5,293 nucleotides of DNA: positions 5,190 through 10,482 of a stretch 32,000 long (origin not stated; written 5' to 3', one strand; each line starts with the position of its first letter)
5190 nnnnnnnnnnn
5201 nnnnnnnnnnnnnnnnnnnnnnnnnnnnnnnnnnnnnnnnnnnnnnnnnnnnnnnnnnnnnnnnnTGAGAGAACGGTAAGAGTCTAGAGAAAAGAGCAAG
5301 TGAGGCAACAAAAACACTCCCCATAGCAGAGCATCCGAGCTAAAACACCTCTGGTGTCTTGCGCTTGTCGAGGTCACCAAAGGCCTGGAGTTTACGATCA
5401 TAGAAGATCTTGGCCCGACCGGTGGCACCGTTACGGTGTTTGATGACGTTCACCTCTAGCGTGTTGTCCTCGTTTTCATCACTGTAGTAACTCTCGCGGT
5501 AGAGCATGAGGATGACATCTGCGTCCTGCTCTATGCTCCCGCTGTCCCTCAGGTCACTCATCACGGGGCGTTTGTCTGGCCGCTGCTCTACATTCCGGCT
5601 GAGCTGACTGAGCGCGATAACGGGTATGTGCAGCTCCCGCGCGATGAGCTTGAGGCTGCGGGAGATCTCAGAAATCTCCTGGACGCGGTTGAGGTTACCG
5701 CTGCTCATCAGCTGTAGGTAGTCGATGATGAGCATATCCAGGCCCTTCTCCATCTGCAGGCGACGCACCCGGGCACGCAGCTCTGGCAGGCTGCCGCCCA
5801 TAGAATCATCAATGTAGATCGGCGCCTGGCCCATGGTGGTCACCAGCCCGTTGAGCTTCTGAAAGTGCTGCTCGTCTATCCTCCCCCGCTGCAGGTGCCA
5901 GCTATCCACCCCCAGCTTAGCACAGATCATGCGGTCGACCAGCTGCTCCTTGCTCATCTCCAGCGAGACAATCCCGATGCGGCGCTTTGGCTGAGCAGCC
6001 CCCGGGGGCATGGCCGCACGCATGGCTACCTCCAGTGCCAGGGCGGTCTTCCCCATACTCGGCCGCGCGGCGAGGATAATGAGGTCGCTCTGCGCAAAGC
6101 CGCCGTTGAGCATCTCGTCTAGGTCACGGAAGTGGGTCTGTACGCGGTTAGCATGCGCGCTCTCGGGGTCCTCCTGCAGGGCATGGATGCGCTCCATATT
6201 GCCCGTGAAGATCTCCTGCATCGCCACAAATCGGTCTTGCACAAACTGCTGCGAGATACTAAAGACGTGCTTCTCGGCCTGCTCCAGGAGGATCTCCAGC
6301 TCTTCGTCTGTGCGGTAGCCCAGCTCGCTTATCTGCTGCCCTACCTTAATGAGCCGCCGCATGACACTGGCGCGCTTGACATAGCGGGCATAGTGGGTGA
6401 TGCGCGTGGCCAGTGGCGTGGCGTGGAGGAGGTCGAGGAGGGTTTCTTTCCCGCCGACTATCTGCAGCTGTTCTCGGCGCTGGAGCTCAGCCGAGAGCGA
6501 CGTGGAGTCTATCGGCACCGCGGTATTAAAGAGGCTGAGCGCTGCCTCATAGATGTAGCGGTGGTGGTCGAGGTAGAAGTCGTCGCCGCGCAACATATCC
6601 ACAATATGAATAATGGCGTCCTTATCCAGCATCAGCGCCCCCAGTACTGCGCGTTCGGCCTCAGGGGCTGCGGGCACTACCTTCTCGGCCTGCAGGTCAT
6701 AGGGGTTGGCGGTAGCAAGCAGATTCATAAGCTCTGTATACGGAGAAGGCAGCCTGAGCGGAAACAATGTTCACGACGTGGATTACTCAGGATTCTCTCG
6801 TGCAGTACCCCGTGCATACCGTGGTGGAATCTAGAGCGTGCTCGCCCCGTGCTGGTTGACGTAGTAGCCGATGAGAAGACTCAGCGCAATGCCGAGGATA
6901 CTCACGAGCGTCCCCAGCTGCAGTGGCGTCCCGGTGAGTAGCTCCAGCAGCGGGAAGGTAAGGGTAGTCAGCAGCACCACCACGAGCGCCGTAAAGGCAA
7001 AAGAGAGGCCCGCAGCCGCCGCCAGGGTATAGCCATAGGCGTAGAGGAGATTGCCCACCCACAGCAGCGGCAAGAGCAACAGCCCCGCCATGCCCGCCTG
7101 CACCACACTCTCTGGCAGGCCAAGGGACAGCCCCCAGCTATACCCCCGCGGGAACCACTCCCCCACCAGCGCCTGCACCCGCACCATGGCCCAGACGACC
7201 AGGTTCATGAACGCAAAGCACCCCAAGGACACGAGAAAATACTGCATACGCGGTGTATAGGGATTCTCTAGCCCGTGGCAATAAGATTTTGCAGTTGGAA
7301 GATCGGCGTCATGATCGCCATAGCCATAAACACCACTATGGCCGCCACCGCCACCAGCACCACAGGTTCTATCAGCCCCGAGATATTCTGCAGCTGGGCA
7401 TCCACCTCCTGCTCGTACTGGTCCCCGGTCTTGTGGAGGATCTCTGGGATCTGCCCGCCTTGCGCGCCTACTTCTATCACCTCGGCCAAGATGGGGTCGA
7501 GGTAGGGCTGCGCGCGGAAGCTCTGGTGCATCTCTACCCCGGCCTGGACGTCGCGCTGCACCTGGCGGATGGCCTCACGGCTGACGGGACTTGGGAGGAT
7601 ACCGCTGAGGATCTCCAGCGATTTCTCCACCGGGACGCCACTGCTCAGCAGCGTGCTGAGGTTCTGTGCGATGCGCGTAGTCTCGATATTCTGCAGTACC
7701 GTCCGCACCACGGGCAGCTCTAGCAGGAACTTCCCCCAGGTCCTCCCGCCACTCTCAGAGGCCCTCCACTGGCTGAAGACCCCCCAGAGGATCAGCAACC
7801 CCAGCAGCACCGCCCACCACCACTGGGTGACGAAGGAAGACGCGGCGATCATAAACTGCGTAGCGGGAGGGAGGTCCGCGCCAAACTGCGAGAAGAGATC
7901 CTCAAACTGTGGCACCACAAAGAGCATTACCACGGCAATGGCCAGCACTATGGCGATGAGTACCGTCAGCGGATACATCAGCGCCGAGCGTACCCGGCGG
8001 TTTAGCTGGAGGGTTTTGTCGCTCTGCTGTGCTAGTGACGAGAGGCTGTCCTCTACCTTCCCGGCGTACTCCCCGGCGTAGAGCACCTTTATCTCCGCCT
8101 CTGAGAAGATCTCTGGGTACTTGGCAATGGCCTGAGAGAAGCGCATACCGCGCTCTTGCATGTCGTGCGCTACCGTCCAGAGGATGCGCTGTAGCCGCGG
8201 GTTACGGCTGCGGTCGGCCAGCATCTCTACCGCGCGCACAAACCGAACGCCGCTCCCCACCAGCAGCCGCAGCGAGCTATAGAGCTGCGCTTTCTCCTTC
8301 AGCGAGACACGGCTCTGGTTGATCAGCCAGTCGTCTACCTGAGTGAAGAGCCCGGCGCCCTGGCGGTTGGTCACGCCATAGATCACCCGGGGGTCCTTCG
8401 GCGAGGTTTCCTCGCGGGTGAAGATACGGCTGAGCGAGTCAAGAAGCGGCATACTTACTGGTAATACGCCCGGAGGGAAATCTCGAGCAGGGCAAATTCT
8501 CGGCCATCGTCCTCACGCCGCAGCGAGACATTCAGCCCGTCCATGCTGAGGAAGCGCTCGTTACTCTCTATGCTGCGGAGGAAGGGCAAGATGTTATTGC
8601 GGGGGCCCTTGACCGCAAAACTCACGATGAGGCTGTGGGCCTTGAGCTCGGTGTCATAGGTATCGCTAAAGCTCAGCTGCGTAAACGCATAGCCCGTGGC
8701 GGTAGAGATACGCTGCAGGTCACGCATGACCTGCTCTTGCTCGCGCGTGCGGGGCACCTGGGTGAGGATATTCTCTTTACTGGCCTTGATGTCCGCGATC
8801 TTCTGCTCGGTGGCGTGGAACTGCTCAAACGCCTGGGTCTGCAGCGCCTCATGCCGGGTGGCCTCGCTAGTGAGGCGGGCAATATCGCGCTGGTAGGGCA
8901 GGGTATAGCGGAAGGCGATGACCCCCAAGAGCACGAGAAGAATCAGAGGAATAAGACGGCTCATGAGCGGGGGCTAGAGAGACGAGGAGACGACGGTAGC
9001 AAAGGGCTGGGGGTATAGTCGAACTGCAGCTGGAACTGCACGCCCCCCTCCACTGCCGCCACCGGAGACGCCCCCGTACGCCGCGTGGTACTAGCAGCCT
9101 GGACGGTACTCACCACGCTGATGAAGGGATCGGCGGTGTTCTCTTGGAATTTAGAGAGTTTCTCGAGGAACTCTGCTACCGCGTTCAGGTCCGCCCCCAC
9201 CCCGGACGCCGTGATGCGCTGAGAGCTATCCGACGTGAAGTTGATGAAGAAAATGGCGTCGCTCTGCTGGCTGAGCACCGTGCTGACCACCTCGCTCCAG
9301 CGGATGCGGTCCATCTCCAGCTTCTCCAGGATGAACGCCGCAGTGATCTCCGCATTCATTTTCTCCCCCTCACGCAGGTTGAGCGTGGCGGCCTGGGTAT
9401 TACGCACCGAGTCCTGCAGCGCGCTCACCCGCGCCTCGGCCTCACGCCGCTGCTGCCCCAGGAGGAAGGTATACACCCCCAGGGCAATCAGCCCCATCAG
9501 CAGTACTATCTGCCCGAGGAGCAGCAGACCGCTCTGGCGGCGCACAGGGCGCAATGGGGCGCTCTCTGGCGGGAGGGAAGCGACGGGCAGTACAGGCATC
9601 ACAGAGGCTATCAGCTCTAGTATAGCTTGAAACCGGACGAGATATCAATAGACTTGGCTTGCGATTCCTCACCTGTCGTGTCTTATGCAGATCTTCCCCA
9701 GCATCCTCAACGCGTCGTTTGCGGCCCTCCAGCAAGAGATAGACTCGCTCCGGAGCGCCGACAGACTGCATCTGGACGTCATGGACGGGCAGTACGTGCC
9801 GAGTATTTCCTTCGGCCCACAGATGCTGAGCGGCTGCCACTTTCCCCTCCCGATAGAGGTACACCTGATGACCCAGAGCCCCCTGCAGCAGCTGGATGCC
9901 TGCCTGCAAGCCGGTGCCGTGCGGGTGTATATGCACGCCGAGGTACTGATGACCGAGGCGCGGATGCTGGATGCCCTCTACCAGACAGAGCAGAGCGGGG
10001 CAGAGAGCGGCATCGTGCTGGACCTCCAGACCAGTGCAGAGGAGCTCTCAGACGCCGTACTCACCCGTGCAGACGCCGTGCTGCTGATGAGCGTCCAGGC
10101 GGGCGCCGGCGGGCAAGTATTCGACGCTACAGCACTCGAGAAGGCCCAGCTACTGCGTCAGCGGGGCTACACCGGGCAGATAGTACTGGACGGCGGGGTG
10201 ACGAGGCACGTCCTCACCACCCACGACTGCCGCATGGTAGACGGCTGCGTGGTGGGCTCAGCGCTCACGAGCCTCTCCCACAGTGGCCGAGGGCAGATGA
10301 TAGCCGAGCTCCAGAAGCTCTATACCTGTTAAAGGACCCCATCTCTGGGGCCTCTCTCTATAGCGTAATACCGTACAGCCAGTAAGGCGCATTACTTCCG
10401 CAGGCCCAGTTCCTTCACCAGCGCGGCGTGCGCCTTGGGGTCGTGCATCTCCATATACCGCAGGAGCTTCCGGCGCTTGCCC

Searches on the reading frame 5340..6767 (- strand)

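Call 18: search_protein_families(library=pfam, proteins=[window:5340-6767:-], max_evalue=0.001)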
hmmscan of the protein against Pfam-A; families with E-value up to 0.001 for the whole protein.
window:5340-6767:- (475 aa): 5 families
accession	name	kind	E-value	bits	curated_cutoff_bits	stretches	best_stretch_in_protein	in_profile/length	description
PF03796.21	DnaB_C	-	6.1e-96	321.1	27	1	209-464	2-254/255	DnaB-like helicase C terminal domain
PF00772.26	DnaB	-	4e-28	97.9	23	1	32-131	3-102/103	DnaB-like helicase N terminal domain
PF13481.12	AAA_25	-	5.9e-13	49.3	27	1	204-389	10-190/195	AAA domain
PF05621.17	TniB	-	4.5e-06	26.7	22.4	0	326-386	103-160/189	Bacterial TniB protein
PF06745.19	ATPase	-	2e-05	24.5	26.6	1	209-391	1-166/231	KaiC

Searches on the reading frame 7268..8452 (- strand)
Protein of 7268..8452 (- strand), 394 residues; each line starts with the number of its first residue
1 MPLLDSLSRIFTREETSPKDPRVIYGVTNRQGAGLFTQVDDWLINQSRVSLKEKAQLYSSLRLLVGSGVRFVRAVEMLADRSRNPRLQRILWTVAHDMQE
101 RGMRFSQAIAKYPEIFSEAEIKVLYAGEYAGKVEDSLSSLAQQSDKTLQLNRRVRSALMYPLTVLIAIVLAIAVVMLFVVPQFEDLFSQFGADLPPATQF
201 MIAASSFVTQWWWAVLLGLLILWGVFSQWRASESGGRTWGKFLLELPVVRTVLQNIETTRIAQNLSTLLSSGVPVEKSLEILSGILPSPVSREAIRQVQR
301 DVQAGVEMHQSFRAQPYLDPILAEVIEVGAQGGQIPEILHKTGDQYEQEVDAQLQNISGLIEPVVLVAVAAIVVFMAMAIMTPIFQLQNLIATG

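Call 18: search_protein_families(library=pfam, proteins=[window:7268-8452:-], max_evalue=0.001)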
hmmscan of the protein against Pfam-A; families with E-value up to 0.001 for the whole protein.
window:7268-8452:- (394 aa): 1 family
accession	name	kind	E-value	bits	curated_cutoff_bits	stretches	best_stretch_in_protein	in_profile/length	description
PF00482.28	T2SSF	-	7.1e-47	158.9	25.2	2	262-383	2-125/125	Type II secretion system (T2SS), protein F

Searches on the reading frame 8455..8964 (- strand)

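Call 18: search_protein_families(library=pfam, proteins=[window:8455-8964:-], max_evalue=0.001)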
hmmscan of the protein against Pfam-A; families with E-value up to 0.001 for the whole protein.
window:8455-8964:- (169 aa): 2 families
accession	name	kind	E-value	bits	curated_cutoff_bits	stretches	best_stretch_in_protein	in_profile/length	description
PF04350.18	PilO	-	6.2e-06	26.9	22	1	43-156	19-128/145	Pilus assembly protein, PilO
PF10741.14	T2SSM_b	-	0.00014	22.2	21.7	1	63-166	3-107/111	Type II secretion system (T2SS), protein M subtype b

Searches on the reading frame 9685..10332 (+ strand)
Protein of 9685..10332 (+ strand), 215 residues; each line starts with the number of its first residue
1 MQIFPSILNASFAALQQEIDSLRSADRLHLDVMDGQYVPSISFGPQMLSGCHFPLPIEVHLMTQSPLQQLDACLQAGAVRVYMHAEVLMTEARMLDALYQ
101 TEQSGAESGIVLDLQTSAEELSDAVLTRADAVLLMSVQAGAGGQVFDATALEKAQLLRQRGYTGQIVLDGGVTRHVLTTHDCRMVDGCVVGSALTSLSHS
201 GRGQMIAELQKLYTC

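Call 18: search_protein_families(library=pfam, proteins=[window:9685-10332:+], max_evalue=0.001)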
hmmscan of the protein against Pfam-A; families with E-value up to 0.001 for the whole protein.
window:9685-10332:+ (215 aa): 1 family
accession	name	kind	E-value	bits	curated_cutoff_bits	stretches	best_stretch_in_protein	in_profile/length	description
PF00834.25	Ribul_P_3_epim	-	2.2e-36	125.6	21.1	1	3-194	2-197/198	Ribulose-phosphate 3 epimerase family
